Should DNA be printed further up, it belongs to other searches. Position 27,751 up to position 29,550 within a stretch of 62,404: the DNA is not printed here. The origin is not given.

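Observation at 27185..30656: Orphan ChlI-like AAA+ ATPase + MIDAS-VWA pair (split ChlI/ChlD logic) with an upstream stand-alone Lon-N domain gene and no substrate subunit nearby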

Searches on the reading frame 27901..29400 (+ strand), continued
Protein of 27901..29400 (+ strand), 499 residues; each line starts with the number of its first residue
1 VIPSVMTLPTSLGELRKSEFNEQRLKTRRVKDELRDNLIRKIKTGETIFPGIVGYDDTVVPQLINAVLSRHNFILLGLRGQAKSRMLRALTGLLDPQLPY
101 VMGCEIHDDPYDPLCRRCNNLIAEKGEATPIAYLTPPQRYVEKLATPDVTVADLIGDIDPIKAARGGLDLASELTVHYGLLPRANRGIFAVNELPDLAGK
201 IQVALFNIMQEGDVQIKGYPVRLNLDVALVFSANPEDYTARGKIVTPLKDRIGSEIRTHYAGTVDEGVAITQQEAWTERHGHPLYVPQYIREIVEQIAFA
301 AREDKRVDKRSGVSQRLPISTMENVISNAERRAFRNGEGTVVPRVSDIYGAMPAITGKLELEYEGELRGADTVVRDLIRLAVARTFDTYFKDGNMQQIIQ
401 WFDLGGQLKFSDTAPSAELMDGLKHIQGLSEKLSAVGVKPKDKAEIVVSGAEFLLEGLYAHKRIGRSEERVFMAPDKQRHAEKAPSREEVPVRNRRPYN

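Call 36: find_homologous_proteins(query=P0156, max_evalue=1e-10)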
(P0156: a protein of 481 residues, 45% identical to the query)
Query P0156 (481 aa): 8000 proteins with E <= 1e-10 among 8000 candidates; the best 120 are listed.
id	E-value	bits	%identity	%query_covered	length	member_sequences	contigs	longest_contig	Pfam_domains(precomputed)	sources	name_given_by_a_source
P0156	0.0e+0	1032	100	100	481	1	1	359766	PF00158.33,PF07728.21,PF01078.28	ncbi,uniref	ncbi:magnesium chelatase [Micromonospora sp. NPDC005299]|uniref:magnesium chelatase n=1 Tax=Micromon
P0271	0.0e+0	1013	98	100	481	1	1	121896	PF00158.33,PF07728.21,PF01078.28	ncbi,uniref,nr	ncbi:magnesium chelatase [Micromonospora sp. MA102]|uniref:magnesium chelatase n=1 Tax=Micromonospor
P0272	2.0e-297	1005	97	100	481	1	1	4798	PF00158.33,PF07728.21,PF01078.28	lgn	-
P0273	3.2e-297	1004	97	100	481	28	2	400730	PF00158.33,PF07728.21,PF01078.28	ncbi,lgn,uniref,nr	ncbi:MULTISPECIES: magnesium chelatase [Micromonospora]|uniref:magnesium chelatase n=1 Tax=Micromono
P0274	3.3e-297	1004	98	99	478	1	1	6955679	PF00158.33,PF07728.21,PF01078.28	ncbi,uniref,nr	ncbi:magnesium chelatase [Micromonospora halotolerans]|uniref:Magnesium chelatase n=1 Tax=Micromonos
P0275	5.0e-297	1003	97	99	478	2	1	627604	PF00158.33,PF07728.21,PF01078.28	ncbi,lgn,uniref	ncbi:magnesium chelatase [Micromonospora sp. NPDC005305]|uniref:magnesium chelatase n=1 Tax=Micromon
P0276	5.5e-296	1000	97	100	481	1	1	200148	PF00158.33,PF07728.21,PF01078.28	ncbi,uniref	ncbi:magnesium chelatase [Micromonospora sp. NPDC023966]|uniref:magnesium chelatase n=1 Tax=Micromon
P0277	6.7e-296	1000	97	100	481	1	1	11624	PF00158.33,PF07728.21,PF01078.28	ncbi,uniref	ncbi:magnesium chelatase [Micromonospora fulviviridis]|uniref:Magnesium chelatase n=1 Tax=Micromonos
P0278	1.5e-295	999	97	100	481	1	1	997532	PF00158.33,PF07728.21,PF01078.28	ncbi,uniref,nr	ncbi:magnesium chelatase [Micromonospora fulviviridis]|uniref:magnesium chelatase n=1 Tax=Micromonos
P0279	5.2e-295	997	96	100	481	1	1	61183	PF00158.33,PF07728.21,PF01078.28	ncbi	ncbi:magnesium chelatase [Micromonospora chersina]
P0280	7.8e-295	996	97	99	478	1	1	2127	PF00158.33,PF07728.21,PF01078.28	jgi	jgi:magnesium chelatase subunit I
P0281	6.1e-294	993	97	99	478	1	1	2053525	PF00158.33,PF07728.21,PF01078.28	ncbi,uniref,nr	ncbi:magnesium chelatase [Micromonospora sp. A3M-1-15]|uniref:magnesium chelatase n=1 Tax=Micromonos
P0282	1.9e-293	992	96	99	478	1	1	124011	PF00158.33,PF07728.21,PF01078.28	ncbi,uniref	ncbi:magnesium chelatase [Micromonospora sp. NPDC004551]|uniref:magnesium chelatase n=1 Tax=Micromon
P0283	2.7e-293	991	96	99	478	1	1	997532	PF00158.33,PF07728.21,PF01078.28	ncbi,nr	ncbi:magnesium chelatase [Micromonospora fulviviridis]|nr:magnesium chelatase [Micromonospora fulviv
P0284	2.7e-293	991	96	100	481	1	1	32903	PF00158.33,PF07728.21,PF01078.28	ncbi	ncbi:magnesium chelatase [Micromonospora sp. I033]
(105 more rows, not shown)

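Call 37: find_encoding_contigs(protein=P0274, flank=8000, max_places=2)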
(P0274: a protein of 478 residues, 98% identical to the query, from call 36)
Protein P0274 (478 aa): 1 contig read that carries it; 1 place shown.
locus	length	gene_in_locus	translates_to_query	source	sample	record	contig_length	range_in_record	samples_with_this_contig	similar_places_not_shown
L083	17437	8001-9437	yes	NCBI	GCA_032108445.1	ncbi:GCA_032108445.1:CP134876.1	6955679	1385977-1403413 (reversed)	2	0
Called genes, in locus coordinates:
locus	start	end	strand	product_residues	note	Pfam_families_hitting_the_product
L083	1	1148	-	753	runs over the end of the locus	PF13687:DUF4153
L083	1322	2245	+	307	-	PF03067:LPMO_10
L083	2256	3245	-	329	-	PF00248:Aldo_ket_red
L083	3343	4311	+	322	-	PF00248:Aldo_ket_red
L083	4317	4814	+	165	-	PF01814:Hemerythrin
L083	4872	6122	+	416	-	PF07730:HisKA_3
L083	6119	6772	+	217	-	PF00072:Response_reg, PF08281:Sigma70_r4_2 (faint), PF00196:GerE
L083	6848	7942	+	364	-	-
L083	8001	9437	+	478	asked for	PF00158:Sigma54_activat (faint), PF01078:Mg_chelatase (faint), PF07728:AAA_5 (faint)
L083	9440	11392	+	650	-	PF27532:Mb0984_helical, PF27098:Rv0959_3rd, PF13519:VWA_2 (weak)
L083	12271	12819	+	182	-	-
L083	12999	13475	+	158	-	-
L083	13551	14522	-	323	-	PF01965:DJ-1_PfpI, PF00440:TetR_N (faint), PF00165:HTH_AraC, PF12833:HTH_18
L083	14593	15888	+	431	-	PF07690:MFS_1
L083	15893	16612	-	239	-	PF00652:Ricin_B_lectin, PF03498:CDtoxinA (weak), PF14200:RicinB_lectin_2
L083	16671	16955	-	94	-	PF04248:NTP_transf_9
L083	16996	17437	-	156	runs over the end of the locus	PF04073:tRNA_edit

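Call 44: search_solved_structures(query=A1, max_evalue=0.1, show_alignments=1)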
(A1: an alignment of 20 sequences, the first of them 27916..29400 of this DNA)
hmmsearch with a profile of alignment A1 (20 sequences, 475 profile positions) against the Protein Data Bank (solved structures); distinct sequences matched with E-value up to 0.1: 40.
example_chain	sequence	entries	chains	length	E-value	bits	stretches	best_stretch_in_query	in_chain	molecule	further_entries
8osf_A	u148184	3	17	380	3.8e-16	62.4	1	41-275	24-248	Magnesium-chelatase subunit ChlI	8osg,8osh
6l8d_A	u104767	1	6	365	1.3e-13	54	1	41-293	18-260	Magnesium-chelatase subunit ChlI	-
4zpx_A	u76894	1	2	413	7.7e-13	51.5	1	143-297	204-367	ATP-dependent protease Lon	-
1g8p_A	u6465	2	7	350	1.1e-12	51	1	147-278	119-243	MAGNESIUM-CHELATASE 38 KDA SUBUNIT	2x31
3k1j_A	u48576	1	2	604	2.3e-12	49.9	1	143-297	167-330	ATP-dependent protease Lon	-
1ojl_A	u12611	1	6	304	0.00029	23.2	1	174-224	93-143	TRANSCRIPTIONAL REGULATORY PROTEIN ZRAR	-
6luf_A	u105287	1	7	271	0.00033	23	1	171-244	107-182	Flagellar regulatory protein C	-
6iy8_A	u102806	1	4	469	0.00034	22.9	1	170-223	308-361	Positive regulator CapR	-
4qhs_A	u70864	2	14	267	0.00042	22.6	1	171-243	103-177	Flagellar regulatory protein C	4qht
6lua_A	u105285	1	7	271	0.00044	22.6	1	171-243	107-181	Flagellar regulatory protein C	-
6raw_6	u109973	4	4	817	0.0016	20.8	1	166-227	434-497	DNA replication licensing factor Mcm6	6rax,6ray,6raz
22vt_6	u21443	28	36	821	0.0017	20.7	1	159-227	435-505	DNA replication licensing factor MCM6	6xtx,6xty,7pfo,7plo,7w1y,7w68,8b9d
8q6o_E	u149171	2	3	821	0.0028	20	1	161-227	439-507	Maternal DNA replication licensing factor mcm6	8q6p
6jdi_A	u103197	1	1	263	0.0045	19.3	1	171-226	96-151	Nitrogen assimilation regulatory protein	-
7vbs_A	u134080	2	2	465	0.0062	18.8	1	165-226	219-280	Sigma-54 dependent trancsriptional regulator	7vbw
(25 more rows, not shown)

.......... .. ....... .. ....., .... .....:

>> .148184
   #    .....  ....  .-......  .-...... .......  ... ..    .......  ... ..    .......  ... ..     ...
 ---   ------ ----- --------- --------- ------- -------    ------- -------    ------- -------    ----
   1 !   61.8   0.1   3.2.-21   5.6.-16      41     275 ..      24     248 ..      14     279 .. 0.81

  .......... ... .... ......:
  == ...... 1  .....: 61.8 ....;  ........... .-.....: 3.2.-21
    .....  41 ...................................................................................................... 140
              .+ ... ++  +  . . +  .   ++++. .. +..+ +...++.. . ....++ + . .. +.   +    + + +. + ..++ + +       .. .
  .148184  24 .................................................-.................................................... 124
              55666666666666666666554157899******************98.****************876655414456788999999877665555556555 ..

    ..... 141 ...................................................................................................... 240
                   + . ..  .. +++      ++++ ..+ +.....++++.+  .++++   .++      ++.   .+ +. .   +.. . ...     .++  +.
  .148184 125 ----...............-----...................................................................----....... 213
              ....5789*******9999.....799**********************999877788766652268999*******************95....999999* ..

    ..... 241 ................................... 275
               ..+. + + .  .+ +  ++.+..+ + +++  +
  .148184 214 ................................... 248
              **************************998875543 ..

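Call 53: predict_structure(alignment_id=A4)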
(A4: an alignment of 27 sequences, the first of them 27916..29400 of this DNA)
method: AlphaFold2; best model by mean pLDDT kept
length: 494 residues; sequences in the alignment: 27
mean_pLDDT: 68.5   pTM: 0.61
mean pLDDT of the five models: 68.5, 64.2, 64.2, 61.3, 58.1
residues with pLDDT >= 90: 79; 70-90: 195; 50-70: 78; < 50: 142
segments of 3 or more residues with pLDDT < 50: 72-74, 136-224, 226-253, 473-494
pLDDT, mean of each block of 10 residues (from residue 1): 83 78 70 85 73 68 63 58 76 75 63 81 85 55 45 40 39 33 42 45 42 37 45 38 33 63 75 72 95 88 66 83 90 91 90 65 73 95 89 88 83 87 89 90 95 88 80 43 39 38
secondary structure, 60 per line:
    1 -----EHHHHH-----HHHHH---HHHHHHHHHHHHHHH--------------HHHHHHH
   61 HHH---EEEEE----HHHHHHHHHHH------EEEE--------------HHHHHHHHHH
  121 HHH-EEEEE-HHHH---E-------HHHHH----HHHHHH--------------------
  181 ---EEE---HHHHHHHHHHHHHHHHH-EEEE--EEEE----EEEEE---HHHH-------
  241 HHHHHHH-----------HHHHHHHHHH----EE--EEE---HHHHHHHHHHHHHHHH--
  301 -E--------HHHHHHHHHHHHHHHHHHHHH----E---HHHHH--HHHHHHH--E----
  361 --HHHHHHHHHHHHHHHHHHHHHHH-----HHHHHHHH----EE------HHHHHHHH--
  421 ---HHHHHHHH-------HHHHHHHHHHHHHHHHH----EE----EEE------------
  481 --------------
elements in order: H7-11 H17-21 H25-39 H54-63 E67-71 H76-86 E93-96 H111-123 E125-129 H131-134 H146-150 H155-160 E184-186 H190-206 E208-211 E214-217 E222-226 H230-233 H241-247 H259-268 E277-279 H283-298 H311-331 H340-344 H347-353 H363-385 H391-398 H411-418 H424-431 H439-455 E466-468

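Call 56: fold_search(model_id=the predicted structure, library=pdb)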
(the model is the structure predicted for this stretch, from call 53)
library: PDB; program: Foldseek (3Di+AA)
matches with E <= 10: 274; with E <= 0.001: 3
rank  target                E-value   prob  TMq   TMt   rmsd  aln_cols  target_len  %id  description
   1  4zpx_A                1.1e-04  1.00  0.31  0.43   9.3       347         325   19  Crystal structure of Lon ATPase domain from Thermococcus onnurineus NA1 (released 2016-05-11)
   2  4zpx_B                5.8e-04  1.00  0.32  0.42   8.9       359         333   18  Crystal structure of Lon ATPase domain from Thermococcus onnurineus NA1 (released 2016-05-11)
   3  7euy_A                7.9e-04  1.00  0.31  0.27  10.1       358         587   17  Crystal structure of the Lon-like protease MtaLonC with D582A mutation in complex with substrate polypeptide (released 2021-11-24)
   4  6kww_F                2.2e-03  1.00  0.30  0.44   9.1       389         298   13  HslU from Staphylococcus aureus (released 2020-07-15)
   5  2r44                  2.4e-03  0.92  0.18  0.25  19.2       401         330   15  CRYSTAL STRUCTURE OF A PUTATIVE ATPASE (CHU_0153) FROM CYTOPHAGA HUTCHINSONII ATCC 33406 AT 2.00 A RESOLUTION (released 2007-09-18)
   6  4fwg                  4.0e-03  0.98  0.31  0.27  11.8       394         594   16  Crystal structure of the Lon-like protease MtaLonC in complex with lactacystin (released 2013-06-26)
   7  6kww_P                4.2e-03  0.99  0.27  0.39   9.8       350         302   12  HslU from Staphylococcus aureus (released 2020-07-15)
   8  6kww_U                5.4e-03  0.99  0.30  0.40  12.6       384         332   14  HslU from Staphylococcus aureus (released 2020-07-15)
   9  6kww_O                5.7e-03  0.99  0.29  0.41   9.8       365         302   12  HslU from Staphylococcus aureus (released 2020-07-15)
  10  7w1y_6                8.6e-03  0.63  0.20  0.15  21.9       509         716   12  Human MCM double hexamer bound to natural DNA duplex (polyAT/polyTA) (released 2023-02-08)
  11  6kww_C                1.2e-02  0.99  0.29  0.43   9.3       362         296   13  HslU from Staphylococcus aureus (released 2020-07-15)
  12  5m7o_A                1.4e-02  0.92  0.29  0.31  13.3       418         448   16  Crystal structure of NtrX from Brucella abortus processed with the CrystalDirect automated mounting and cryo-cooling t (released 2017-01-25)
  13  6kww_N                1.6e-02  0.97  0.28  0.40  10.5       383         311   13  HslU from Staphylococcus aureus (released 2020-07-15)
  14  6kww_H                1.9e-02  0.98  0.31  0.44   9.2       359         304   13  HslU from Staphylococcus aureus (released 2020-07-15)
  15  6kww_M                1.9e-02  0.96  0.25  0.35  10.7       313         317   13  HslU from Staphylococcus aureus (released 2020-07-15)
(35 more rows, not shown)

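Call 63: search_dna_similar(query=window:27916-29400:+, collection=plasmids, mode=protein, max_evalue=1e-20, max_rows=30)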
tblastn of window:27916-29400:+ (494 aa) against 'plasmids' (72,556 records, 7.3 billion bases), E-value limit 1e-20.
Records with a match: 4; places in all: 4; records where one place covers at least 80% of the query: 4.
Best place of each record, by identity: <60% 4.
By first word of the organism name: Thermomicrobium 1; Tsukamurella 1; Nonomuraea 1; Nocardia 1.
By predicted mobility (MOB-suite, as given by PLSDB): non-mobilizable 4.
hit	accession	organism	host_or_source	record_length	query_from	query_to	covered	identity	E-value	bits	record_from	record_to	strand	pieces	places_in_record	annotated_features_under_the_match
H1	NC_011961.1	Thermomicrobium roseum DSM 5159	-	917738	1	461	93%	49.0%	6e-133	432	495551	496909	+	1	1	sigma 54-interacting transcriptional regulator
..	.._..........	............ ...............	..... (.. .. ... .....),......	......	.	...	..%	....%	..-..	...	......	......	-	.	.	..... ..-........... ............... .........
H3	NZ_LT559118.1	Nonomuraea gerenzanensis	-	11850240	4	433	87%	45.3%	3e-105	352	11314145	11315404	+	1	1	none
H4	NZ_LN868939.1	Nocardia farcinica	not known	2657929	3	494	100%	39.5%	7e-92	313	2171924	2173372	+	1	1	none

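Call 64: search_dna_similar(query=window:27916-29400:+, collection=phages, mode=protein, max_evalue=1e-10, max_rows=10)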
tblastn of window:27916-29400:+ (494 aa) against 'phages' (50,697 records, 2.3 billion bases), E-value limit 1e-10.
No match.

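Call 65: get_annotated_region(hit=H1, flank=7000)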
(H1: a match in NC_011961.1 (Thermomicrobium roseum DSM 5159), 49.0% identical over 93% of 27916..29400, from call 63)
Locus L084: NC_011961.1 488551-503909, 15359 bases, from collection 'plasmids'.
description: Thermomicrobium roseum DSM 5159 plasmid unnamed, complete sequence
organism: Thermomicrobium roseum DSM 5159 (NCBI taxid 309801)
taxonomy: Bacteria; Thermomicrobiota; Thermomicrobia; Thermomicrobiales; Thermomicrobiaceae; Thermomicrobium; Thermomicrobium roseum; Thermomicrobium roseum DSM 5159
host: -; source: -; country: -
typing (MOB-suite, as given by PLSDB): non-mobilizable
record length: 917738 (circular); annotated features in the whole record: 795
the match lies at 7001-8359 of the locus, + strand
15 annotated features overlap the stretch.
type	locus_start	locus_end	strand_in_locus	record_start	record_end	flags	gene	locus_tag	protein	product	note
CDS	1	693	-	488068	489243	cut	-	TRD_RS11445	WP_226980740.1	hypothetical protein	-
CDS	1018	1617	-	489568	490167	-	-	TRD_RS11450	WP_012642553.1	hypothetical protein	-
CDS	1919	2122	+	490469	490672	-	-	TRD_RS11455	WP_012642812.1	hypothetical protein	-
CDS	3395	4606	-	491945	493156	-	-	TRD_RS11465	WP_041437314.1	hypothetical protein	-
CDS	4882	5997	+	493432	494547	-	-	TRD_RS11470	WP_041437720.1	citrate/2-methylcitrate synthase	GO:0006099 - tricarboxylic acid cycle [Evidence IEA]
CDS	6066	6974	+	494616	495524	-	-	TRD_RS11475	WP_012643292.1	type II secretion system protein E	-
CDS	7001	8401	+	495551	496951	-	-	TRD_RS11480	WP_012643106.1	sigma 54-interacting transcriptional regulator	GO:0006355 - regulation of DNA-templated transcription [Evidence IEA]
CDS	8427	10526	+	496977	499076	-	-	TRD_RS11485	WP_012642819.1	VWA domain-containing protein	-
CDS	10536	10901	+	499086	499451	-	-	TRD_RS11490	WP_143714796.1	hypothetical protein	-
CDS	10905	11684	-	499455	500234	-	-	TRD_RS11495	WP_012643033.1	biotin/lipoate A/B protein ligase family protein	-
CDS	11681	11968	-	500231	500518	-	-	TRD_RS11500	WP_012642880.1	biotin/lipoate A/B protein ligase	-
CDS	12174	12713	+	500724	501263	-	-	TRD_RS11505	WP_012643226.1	YIP1 family protein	-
CDS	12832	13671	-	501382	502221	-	-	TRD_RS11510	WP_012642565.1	carbon-nitrogen hydrolase family protein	-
CDS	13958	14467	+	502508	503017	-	-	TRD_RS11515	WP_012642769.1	hypothetical protein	-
CDS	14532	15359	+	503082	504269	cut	-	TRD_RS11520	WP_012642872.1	hypothetical protein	-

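Call 66: get_annotated_region(hit=H2, flank=7000)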
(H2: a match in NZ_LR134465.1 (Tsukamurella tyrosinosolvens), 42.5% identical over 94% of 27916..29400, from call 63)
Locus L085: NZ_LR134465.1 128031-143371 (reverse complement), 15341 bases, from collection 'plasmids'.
description: Tsukamurella tyrosinosolvens strain NCTC13231 plasmid 23, complete sequence
organism: Tsukamurella tyrosinosolvens (NCBI taxid 57704)
taxonomy: Bacteria; Actinomycetota; Actinomycetes; Mycobacteriales; Tsukamurellaceae; Tsukamurella; Tsukamurella tyrosinosolvens
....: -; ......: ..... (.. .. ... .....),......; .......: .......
typing (MOB-suite, as given by PLSDB): non-mobilizable
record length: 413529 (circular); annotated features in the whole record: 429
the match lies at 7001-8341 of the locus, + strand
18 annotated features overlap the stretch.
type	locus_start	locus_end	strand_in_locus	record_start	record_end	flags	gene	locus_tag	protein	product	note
CDS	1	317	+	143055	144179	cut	-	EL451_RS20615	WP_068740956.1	DUF5336 domain-containing protein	-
CDS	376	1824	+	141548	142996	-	-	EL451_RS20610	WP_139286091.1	DUF6350 family protein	-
CDS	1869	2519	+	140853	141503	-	purN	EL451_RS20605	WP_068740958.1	phosphoribosylglycinamide formyltransferase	GO:0009152 - purine ribonucleotide biosynthetic process [Evidence IEA]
CDS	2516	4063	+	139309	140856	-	purH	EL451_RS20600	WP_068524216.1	bifunctional phosphoribosylaminoimidazolecarboxamide formyltransferase/IMP cyclohydrolase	GO:0006189 - 'de novo' IMP biosynthetic process [Evidence IEA]; GO:0006164 - purine nucleotide biosynthetic process ...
CDS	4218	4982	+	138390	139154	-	-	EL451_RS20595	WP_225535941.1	class II aldolase/adducin family protein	-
CDS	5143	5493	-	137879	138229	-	-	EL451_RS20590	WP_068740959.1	metalloregulator ArsR/SmtB family transcription factor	GO:0006355 - regulation of DNA-templated transcription [Evidence IEA]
CDS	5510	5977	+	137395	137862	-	-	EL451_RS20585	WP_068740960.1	SRPBCC domain-containing protein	-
CDS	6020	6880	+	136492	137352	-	-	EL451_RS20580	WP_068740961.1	hypothetical protein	-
CDS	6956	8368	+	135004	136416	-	-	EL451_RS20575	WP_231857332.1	sigma 54-interacting transcriptional regulator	GO:0006355 - regulation of DNA-templated transcription [Evidence IEA]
CDS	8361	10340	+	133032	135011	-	-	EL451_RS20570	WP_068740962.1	VWA domain-containing protein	-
CDS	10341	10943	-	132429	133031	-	-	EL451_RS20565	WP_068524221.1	DUF1707 domain-containing protein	-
CDS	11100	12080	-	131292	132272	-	-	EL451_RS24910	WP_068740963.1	hypothetical protein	-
CDS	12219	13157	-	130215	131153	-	-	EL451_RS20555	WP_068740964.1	AEC family transporter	GO:0055085 - transmembrane transport [Evidence IEA]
CDS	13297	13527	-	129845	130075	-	rpsR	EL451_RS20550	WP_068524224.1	30S ribosomal protein S18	GO:0006412 - translation [Evidence IEA]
CDS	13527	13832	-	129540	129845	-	rpsN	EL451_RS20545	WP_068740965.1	30S ribosomal protein S14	GO:0006412 - translation [Evidence IEA]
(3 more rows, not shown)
